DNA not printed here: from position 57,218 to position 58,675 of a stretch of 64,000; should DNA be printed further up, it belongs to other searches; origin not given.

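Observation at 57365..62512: A 1715-aa fusion of a full-length CCC-type ion cotransporter to a helical, P-loop ATPase and winged-helix extension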

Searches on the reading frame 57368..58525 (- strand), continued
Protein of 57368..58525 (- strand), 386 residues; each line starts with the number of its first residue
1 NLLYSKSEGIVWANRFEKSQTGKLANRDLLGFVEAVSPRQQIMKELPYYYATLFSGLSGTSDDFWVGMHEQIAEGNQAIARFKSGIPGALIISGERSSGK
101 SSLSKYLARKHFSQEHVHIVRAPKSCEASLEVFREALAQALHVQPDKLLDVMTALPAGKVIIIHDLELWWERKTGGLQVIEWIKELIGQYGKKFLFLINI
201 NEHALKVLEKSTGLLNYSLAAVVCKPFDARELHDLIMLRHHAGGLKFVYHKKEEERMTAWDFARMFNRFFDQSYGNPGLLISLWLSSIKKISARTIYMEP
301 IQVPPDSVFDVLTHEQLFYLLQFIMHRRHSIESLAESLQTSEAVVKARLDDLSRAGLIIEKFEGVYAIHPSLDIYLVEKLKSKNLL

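Call 51: find_encoding_contigs(protein=P0235, flank=6000, max_places=3)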
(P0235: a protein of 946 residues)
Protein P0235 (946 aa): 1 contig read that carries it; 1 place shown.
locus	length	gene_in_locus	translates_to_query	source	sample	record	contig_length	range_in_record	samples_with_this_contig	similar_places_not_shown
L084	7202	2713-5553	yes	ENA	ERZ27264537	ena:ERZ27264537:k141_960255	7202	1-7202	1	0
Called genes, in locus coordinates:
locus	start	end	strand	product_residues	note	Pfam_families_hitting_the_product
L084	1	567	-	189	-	?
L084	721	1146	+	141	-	-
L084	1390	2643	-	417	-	-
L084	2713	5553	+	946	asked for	PF01637:ATPase_2 (faint), PF13191:AAA_16, PF13401:AAA_22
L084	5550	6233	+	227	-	-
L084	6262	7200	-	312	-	?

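Call 54: find_homologous_proteins(query=P0223, max_evalue=0.00001)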
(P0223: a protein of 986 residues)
Query P0223 (986 aa): 15 proteins with E <= 0.00001 among 8000 candidates.
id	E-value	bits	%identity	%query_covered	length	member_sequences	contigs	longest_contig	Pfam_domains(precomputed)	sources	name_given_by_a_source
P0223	0.0e+0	2251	100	100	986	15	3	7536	-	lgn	-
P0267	0.0e+0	1473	65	100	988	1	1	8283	-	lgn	-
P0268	0.0e+0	1454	64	100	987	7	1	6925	-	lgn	-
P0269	0.0e+0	1418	63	100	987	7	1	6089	-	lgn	-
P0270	0.0e+0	1347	60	100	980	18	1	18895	-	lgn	-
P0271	0.0e+0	1339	59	100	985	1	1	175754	-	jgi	jgi:hypothetical protein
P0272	0.0e+0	1331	59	100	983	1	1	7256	-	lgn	-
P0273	0.0e+0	1322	59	99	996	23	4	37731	-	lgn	-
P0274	0.0e+0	1320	59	99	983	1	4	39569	-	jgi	jgi:hypothetical protein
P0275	0.0e+0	1317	59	99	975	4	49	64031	-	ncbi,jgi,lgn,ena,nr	ncbi:MAG: hypothetical protein DIU61_004105 [Bacteroidota bacterium]|jgi:hypothetical protein|nr:MAG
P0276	0.0e+0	1296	59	98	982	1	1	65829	-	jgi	jgi:hypothetical protein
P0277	0.0e+0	1290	57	100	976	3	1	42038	-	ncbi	ncbi:MAG TPA: hypothetical protein VIL31_16090 [Cyclobacteriaceae bacterium]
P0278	0.0e+0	1239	55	100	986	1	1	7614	-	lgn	-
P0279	0.0e+0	1199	58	89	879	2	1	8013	-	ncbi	ncbi:MAG TPA: hypothetical protein VF191_09910, partial [Cyclobacteriaceae bacterium]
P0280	1.5e-43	167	24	54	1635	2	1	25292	PF13520.13,PF00324.28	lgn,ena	-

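Call 55: find_encoding_contigs(protein=P0271, flank=8000, max_places=1)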
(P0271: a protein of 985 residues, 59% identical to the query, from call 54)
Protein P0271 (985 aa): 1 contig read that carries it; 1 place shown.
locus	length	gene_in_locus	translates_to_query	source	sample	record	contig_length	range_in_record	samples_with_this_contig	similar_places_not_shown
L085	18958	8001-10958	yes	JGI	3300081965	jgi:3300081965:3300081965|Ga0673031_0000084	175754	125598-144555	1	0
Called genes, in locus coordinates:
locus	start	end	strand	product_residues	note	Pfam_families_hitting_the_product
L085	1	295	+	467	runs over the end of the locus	PF02447:GntP_permease, PF03600:CitMHS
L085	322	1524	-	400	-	PF01839:FG-GAP (faint), PF13517:FG-GAP_3 (weak)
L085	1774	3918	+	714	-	PF20256:MoCoBD_2, PF02738:MoCoBD_1, PF20256:MoCoBD_2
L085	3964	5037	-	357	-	PF01116:F_bP_aldolase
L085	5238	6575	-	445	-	PF00083:Sugar_tr, PF07690:MFS_1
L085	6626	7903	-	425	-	PF00999:Na_H_Exchanger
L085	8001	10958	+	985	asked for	-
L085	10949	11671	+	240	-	PF00924:MS_channel_2nd (weak)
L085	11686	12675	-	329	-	PF05035:DGOK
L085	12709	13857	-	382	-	PF02746:MR_MLE_N, PF13378:MR_MLE_C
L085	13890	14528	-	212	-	PF01081:Aldolase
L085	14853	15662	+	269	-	PF01936:NYN, PF12872:OST-HTH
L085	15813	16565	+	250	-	PF00480:ROK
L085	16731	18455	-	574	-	PF00749:tRNA-synt_1c, PF03950:tRNA-synt_1c_C, PF20974:tRNA-synt_1c_C2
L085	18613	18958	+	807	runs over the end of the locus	PF12704:MacB_PCD, PF02687:FtsX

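Call 56: find_encoding_contigs(protein=P0275, flank=8000, max_places=2)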
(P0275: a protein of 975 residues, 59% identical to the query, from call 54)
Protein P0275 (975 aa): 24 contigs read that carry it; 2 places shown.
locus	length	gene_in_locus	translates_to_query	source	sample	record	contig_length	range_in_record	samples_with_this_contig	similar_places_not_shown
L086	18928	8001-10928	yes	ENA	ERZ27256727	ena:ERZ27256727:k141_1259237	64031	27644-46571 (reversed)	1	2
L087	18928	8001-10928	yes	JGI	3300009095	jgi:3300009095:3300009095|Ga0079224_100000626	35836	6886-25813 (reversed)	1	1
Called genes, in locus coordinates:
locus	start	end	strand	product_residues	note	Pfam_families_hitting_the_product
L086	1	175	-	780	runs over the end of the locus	PF00999:Na_H_Exchanger, PF02080:TrkA_C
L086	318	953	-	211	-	PF00392:GntR, PF07729:FCD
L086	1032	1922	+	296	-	PF00202:Aminotran_3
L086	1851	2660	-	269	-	-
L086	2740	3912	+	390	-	PF07690:MFS_1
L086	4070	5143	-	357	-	PF01116:F_bP_aldolase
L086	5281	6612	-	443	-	PF00083:Sugar_tr, PF07690:MFS_1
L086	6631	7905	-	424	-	PF00999:Na_H_Exchanger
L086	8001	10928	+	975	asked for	-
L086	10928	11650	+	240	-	-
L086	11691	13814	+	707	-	PF00999:Na_H_Exchanger, PF00582:Usp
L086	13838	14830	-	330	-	PF05035:DGOK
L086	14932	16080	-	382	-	PF02746:MR_MLE_N, PF13378:MR_MLE_C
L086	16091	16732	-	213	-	PF01081:Aldolase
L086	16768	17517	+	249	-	PF01936:NYN, PF12872:OST-HTH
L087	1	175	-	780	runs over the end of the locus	PF00999:Na_H_Exchanger, PF02080:TrkA_C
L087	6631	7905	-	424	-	PF00999:Na_H_Exchanger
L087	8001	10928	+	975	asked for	-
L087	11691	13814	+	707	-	PF00999:Na_H_Exchanger, PF00582:Usp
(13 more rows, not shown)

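Call 57: find_homologous_proteins(query=P0235, max_evalue=0.00001)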
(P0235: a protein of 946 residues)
Query P0235 (946 aa): 3 proteins with E <= 0.00001 among 8000 candidates.
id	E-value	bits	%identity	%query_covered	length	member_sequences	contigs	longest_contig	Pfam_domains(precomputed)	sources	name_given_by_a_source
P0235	0.0e+0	2109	100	100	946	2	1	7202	PF13401.13,PF01637.25,PF13191.13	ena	-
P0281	0.0e+0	1348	64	100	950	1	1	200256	PF13401.13,PF01637.25,PF13191.13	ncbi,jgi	jgi:ABC-type transport system involved in cytochrome c biogenesis ATPase subunit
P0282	7.2e-10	56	23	31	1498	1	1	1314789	PF13191.13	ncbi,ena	-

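Call 58: find_encoding_contigs(protein=P0281, flank=7000, max_places=1)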
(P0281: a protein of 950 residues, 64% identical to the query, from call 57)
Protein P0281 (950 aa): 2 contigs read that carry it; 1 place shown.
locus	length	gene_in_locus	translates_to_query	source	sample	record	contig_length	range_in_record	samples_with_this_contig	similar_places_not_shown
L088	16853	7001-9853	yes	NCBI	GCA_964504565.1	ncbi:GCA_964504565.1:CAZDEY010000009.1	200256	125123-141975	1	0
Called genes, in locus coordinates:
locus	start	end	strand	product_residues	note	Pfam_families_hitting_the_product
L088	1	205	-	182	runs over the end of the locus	PF00499:Oxidored_q3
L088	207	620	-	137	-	-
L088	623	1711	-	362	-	PF13187:Fer4_9 (faint), PF14697:Fer4_21 (faint), PF13237:Fer4_10 (weak), PF00037:Fer4 (faint), PF12838:Fer4_7, PF13484:Fer4_16 (faint)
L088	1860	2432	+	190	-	-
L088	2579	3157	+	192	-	PF05685:Uma2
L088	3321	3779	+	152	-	-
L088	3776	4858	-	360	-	PF00146:NADHdh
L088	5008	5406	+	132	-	-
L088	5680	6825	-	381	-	PF00999:Na_H_Exchanger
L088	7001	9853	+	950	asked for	PF01637:ATPase_2 (weak), PF13191:AAA_16, PF13401:AAA_22 (weak)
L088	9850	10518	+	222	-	-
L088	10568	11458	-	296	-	PF02629:CoA_binding, PF13380:CoA_binding_2 (weak), PF13607:Succ_CoA_lig, PF00549:Ligase_CoA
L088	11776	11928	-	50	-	-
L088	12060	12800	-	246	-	PF04765:TOD1_MUCI70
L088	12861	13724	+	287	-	PF00535:Glycos_transf_2, PF10111:Glyco_tranf_2_2, PF13641:Glyco_tranf_2_3, PF02709:Glyco_transf_7C (weak)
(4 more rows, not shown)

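Call 59: find_encoding_contigs(protein=P0282, flank=7000, max_places=1)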
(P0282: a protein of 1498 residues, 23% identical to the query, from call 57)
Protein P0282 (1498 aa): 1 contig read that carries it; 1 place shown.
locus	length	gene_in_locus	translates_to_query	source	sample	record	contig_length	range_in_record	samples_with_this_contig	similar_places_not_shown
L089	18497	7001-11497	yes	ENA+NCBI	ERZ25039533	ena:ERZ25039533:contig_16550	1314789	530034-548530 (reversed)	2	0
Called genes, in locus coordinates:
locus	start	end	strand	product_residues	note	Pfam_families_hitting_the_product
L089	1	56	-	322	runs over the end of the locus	PF02129:Peptidase_S15, PF00561:Abhydrolase_1, PF12146:Hydrolase_4, PF12697:Abhydrolase_6, PF00326:Peptidase_S9 (weak), PF01738:DLH (faint)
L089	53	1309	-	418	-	PF05631:MFS_5 (faint), PF12832:MFS_1_like (faint), PF07690:MFS_1, PF00083:Sugar_tr, PF05977:MFS_3 (faint), PF13347:MFS_2, PF07690:MFS_1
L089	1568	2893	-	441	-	PF13808:DDE_Tnp_1_assoc (weak)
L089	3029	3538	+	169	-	PF00300:His_Phos_1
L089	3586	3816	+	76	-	-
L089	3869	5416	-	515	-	PF00501:AMP-binding, PF13193:AMP-binding_C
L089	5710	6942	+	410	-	PF00999:Na_H_Exchanger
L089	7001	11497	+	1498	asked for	PF13191:AAA_16 (faint)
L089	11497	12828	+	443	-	PF00924:MS_channel_2nd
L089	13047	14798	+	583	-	PF01612:DNA_pol_A_exo1, PF00476:DNA_pol_A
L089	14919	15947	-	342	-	PF14559:TPR_19 (faint), PF13371:TPR_9 (faint), PF13431:TPR_17 (faint), PF13432:TPR_16 (weak), PF00515:TPR_1 (weak), PF07719:TPR_2 (weak)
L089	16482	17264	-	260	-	PF13432:TPR_16 (weak), PF13424:TPR_12, PF13181:TPR_8 (weak), PF13414:TPR_11 (weak), PF21033:RMD1-3 (weak), PF14559:TPR_19, PF00515:TPR_1 (weak), PF14559:TPR_19, +11 more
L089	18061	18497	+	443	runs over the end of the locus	PF00754:F5_F8_type_C, PF22633:F5_F8_type_C_2 (weak), PF00754:F5_F8_type_C, PF22633:F5_F8_type_C_2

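Call 60: search_protein_families(library=pfam, proteins=[P0282, L089:11497-12828:+, L089:5710-6942:+, P0223, L082:5715-6419:+, P0280], max_evalue=0.01)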
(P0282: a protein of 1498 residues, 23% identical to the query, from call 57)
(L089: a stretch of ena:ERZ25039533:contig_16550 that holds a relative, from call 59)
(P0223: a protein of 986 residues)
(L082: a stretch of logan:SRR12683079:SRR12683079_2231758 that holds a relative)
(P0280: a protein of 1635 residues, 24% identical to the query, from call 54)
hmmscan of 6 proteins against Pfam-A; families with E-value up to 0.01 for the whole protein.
P0282 (1498 aa): 2 families
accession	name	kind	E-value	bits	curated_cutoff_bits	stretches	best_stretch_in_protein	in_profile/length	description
PF13191.12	AAA_16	-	1.1e-06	29.7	32.6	1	1157-1211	2-60/167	AAA ATPase domain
PF13401.12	AAA_22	-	3.9e-05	24.4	27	1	1182-1286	8-112/130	AAA domain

L089:11497-12828:+ (443 aa): 2 families
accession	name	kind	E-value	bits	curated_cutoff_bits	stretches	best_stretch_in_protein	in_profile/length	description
PF00924.24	MS_channel_2nd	-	1.2e-19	70.6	20.2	1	279-344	2-67/68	Mechanosensitive ion channel, beta-domain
PF03929.21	PepSY_TM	-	0.00014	22.2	28.8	0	104-252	38-155/295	PepSY-associated TM region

L089:5710-6942:+ (410 aa): 1 family
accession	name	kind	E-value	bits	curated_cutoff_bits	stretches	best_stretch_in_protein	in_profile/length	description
PF00999.27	Na_H_Exchanger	-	3.2e-13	49.7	26.2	1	28-389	11-365/375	Sodium/hydrogen exchanger, transmembrane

P0223 (986 aa): 2 families
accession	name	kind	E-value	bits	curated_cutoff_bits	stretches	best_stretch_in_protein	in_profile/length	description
PF13191.12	AAA_16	-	0.00016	22.7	32.6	1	668-717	3-52/167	AAA ATPase domain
PF13401.12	AAA_22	-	0.0015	19.3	27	1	689-749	5-64/130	AAA domain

L082:5715-6419:+ (234 aa): 1 family
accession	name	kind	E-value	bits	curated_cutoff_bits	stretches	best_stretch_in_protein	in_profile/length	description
PF00924.24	MS_channel_2nd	-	0.00011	22.7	20.2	1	86-146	3-63/68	Mechanosensitive ion channel, beta-domain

P0280 (1635 aa): 4 families
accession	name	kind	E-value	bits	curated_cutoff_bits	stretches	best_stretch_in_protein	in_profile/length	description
PF00324.27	AA_permease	-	2.6e-40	138.9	24.6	1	13-413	2-427/470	Amino acid permease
PF13520.12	AA_permease_2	-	2.2e-21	76.7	27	1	34-412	25-408/427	Amino acid permease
PF13173.12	AAA_14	-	0.00017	22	27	1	1338-1460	2-106/129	AAA domain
PF00004.35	AAA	-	0.0015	19.5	21.2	1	1341-1457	1-114/131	ATPase family associated with various cellular activities (AAA)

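Call 66: find_related_loci(query=P0282, collection=metagenome_contigs, flank=4000)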
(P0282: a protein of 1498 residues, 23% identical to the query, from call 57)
Query P0282 (1498 aa) in metagenome_contigs; peptide patterns used: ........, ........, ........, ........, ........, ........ (x = any residue, [..] = any of these).
67 stretches matched a pattern; 1 encode a relative of the query (tblastn E <= 1e-3); 1 distinct loci.
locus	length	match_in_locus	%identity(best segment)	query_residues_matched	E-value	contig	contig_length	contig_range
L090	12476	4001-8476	51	1-1498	0e+0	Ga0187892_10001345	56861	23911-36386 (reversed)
